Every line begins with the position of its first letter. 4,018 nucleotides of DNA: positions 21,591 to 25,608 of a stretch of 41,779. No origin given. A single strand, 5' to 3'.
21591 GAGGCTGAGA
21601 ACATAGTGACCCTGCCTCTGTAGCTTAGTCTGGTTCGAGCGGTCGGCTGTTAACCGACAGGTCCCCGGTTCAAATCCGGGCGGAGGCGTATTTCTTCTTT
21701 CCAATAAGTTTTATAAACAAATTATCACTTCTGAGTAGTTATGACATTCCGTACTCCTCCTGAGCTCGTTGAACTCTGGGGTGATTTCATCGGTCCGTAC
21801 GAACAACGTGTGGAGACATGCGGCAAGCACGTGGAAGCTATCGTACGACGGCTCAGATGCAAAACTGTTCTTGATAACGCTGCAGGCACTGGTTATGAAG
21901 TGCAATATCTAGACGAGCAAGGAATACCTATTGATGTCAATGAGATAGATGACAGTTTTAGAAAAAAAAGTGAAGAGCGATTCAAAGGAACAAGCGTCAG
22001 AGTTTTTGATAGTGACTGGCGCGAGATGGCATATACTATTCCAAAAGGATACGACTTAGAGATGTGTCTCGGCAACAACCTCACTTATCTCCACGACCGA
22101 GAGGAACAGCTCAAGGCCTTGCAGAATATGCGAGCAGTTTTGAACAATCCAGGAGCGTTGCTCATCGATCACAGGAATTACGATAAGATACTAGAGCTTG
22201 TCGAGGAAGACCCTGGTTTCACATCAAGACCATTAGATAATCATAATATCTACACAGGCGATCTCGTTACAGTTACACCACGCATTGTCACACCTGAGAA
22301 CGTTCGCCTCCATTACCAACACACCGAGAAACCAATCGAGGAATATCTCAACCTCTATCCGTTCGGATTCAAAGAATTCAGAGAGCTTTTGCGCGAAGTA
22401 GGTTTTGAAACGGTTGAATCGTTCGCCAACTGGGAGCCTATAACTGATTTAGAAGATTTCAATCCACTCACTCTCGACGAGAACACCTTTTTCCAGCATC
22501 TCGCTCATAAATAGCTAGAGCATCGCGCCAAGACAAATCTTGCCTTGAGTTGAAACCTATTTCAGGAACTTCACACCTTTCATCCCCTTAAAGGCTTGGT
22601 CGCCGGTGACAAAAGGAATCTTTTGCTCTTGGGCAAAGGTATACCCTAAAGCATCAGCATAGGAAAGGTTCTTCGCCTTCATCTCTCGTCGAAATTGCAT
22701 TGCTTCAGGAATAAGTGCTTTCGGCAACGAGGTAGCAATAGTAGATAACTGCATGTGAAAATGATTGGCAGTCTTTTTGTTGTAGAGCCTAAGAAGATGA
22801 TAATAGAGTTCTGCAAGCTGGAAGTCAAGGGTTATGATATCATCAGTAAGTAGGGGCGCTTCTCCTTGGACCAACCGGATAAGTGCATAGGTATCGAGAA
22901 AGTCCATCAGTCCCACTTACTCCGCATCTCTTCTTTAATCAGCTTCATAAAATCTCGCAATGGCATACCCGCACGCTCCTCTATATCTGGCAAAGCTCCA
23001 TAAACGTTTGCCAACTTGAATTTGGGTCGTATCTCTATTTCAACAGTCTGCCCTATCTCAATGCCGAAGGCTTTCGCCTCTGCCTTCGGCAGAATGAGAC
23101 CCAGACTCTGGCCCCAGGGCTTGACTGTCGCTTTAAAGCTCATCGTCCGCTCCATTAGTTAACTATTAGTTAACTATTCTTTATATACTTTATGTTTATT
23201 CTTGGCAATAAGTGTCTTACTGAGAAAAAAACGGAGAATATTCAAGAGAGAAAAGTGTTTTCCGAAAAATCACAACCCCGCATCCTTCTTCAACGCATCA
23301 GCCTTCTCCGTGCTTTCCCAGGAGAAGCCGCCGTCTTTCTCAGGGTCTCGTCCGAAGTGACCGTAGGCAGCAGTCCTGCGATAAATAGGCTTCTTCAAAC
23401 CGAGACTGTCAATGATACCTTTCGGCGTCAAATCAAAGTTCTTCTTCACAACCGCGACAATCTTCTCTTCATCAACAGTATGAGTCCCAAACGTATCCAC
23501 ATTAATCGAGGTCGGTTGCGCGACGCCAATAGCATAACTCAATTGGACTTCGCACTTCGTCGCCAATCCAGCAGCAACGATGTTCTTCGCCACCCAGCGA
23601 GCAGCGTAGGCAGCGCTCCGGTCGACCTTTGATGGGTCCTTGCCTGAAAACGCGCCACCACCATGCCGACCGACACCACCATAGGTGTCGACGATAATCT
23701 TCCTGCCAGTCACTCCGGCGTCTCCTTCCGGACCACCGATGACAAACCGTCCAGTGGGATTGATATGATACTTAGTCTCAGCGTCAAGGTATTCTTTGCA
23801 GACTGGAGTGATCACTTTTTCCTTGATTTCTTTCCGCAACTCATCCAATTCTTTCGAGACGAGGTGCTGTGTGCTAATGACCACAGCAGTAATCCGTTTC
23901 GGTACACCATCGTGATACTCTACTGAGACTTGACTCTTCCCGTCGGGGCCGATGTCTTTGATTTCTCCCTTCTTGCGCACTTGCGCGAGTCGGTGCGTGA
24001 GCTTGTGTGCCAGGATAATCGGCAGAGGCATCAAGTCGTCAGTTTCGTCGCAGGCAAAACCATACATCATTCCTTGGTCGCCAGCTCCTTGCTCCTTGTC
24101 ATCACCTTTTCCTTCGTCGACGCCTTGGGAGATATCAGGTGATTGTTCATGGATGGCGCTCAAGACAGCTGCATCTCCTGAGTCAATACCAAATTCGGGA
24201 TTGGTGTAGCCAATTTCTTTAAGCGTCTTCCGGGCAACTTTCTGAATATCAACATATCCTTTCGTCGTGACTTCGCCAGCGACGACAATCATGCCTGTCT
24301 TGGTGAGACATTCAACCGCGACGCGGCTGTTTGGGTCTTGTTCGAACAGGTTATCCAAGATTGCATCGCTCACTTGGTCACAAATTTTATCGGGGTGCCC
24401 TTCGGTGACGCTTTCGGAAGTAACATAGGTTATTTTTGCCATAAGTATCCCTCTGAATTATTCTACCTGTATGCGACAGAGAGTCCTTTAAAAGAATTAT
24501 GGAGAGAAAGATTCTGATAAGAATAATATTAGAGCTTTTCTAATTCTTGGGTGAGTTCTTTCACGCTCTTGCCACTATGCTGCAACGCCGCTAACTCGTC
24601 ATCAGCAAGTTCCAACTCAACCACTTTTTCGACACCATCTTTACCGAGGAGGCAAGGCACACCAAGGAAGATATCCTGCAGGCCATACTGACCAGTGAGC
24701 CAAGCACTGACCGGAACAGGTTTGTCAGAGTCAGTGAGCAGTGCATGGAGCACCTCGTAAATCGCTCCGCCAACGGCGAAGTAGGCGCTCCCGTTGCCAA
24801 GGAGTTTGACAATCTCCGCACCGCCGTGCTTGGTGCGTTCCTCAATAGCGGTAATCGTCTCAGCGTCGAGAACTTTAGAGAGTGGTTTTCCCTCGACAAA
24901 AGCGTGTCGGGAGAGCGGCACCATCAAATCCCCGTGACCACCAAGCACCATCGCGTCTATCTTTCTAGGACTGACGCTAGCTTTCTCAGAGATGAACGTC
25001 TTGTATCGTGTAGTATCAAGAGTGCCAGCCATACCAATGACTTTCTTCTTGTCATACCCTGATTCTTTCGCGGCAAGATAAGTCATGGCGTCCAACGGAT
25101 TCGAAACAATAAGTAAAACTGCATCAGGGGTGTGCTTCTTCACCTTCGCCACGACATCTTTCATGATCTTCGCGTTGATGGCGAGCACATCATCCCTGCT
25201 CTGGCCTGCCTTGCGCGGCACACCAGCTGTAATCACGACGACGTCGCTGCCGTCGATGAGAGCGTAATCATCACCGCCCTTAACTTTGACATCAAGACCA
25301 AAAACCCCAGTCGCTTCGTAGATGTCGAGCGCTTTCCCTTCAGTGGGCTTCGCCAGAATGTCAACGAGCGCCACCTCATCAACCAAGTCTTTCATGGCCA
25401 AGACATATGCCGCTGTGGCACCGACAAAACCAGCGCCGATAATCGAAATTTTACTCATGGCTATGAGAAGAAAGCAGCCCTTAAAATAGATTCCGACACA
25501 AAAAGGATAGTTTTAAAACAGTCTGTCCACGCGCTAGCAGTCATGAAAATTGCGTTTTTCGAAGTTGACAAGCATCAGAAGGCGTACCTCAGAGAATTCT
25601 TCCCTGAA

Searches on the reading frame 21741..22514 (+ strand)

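Call 69: search_protein_families(library=pfam, proteins=[window:21741-22514:+], max_evalue=0.001)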
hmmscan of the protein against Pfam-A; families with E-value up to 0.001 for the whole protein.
window:21741-22514:+ (257 aa): 1 family
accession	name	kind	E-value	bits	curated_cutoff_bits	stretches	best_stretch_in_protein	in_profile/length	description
PF13649.12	Methyltransf_25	-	3.4e-05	24.9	27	1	43-138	1-97/97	Methyltransferase domain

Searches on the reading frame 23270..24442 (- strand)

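Call 69: search_protein_families(library=pfam, proteins=[window:23270-24442:-], max_evalue=0.001)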
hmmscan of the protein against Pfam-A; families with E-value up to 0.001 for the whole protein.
window:23270-24442:- (390 aa): 3 families
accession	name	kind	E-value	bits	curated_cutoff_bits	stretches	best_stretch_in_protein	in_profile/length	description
PF02773.21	S-AdoMet_synt_C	-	4.8e-69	231.1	25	1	235-376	1-137/138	S-adenosylmethionine synthetase, C-terminal domain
PF02772.21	S-AdoMet_synt_M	-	1.1e-46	158.3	29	1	117-233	1-120/120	S-adenosylmethionine synthetase, central domain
PF00438.25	S-AdoMet_synt_N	-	5.3e-41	139.6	33.1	1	6-102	3-99/99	S-adenosylmethionine synthetase, N-terminal domain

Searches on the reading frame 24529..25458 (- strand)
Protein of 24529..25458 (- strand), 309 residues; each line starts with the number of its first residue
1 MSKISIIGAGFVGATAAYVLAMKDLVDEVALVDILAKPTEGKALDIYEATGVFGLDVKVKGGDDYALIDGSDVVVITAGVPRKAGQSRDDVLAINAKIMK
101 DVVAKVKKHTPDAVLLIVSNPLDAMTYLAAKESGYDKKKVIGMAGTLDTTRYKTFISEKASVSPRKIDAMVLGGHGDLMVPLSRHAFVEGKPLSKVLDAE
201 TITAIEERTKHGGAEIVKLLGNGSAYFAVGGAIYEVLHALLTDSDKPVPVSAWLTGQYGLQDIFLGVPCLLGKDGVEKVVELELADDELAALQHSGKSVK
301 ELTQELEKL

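Call 69: search_protein_families(library=pfam, proteins=[window:24529-25458:-], max_evalue=0.001)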
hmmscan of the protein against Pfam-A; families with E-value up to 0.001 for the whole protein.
window:24529-25458:- (309 aa): 3 families
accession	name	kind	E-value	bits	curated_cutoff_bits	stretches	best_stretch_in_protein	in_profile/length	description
PF00056.29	Ldh_1_N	-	1e-42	146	27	1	3-142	2-141/141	lactate/malate dehydrogenase, NAD binding domain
PF02866.23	Ldh_1_C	-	2.6e-34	119.2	22.6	1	146-308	2-169/174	lactate/malate dehydrogenase, alpha/beta C-terminal domain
PF03721.20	UDPG_MGDP_dh_N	-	0.00043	20.4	27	0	3-109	2-110/187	UDP-glucose/GDP-mannose dehydrogenase family, NAD binding domain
